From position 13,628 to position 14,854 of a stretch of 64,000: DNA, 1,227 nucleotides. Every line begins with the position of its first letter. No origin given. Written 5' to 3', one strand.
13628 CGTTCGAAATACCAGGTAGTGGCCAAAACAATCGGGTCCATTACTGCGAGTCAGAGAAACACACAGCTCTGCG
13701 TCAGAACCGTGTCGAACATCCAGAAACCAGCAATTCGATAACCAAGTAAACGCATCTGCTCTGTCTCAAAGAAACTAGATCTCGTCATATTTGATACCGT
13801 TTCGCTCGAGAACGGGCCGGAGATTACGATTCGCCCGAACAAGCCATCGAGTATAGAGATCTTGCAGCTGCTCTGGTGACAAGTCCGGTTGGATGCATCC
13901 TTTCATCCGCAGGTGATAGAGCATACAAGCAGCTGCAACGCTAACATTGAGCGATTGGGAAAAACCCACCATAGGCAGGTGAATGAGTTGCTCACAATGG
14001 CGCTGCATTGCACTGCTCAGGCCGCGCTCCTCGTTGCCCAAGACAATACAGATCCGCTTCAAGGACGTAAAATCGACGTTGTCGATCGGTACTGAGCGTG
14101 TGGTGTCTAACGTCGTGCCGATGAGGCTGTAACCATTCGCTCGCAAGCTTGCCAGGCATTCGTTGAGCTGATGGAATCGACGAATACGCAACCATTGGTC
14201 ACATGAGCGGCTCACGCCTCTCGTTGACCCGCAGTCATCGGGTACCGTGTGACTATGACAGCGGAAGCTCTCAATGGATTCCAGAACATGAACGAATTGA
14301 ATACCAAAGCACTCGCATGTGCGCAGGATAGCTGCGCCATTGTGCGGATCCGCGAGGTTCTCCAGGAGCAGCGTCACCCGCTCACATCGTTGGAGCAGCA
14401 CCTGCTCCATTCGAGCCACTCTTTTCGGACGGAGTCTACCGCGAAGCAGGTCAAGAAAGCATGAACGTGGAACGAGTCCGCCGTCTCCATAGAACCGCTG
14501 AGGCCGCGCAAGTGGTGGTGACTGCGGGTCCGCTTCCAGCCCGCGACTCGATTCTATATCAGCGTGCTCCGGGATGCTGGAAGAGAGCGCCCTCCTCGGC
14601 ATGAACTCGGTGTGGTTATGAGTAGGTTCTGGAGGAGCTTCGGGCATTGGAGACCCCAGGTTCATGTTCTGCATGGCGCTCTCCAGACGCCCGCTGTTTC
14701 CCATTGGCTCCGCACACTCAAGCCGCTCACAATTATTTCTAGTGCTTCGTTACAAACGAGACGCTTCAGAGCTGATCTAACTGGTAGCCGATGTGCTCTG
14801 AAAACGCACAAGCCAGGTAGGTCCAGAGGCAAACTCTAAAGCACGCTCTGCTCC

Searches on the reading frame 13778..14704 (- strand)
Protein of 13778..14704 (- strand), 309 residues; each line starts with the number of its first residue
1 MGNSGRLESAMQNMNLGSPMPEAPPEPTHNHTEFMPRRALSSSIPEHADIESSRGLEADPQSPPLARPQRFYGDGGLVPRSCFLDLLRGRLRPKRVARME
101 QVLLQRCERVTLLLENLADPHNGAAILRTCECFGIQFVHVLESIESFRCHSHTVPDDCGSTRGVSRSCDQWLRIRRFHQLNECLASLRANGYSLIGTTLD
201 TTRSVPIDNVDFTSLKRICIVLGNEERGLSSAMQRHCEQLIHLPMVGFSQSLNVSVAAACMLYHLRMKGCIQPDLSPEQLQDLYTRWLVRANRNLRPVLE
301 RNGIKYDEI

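Call 13: search_protein_families(library=pfam, proteins=[window:13778-14704:-], max_evalue=0.01)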
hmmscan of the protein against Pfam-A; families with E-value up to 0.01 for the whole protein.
window:13778-14704:- (309 aa): 1 family
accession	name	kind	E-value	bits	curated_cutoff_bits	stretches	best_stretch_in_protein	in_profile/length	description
PF00588.24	SpoU_methylase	-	4.1e-30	105.2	29.7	1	110-263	2-142/142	SpoU rRNA Methylase family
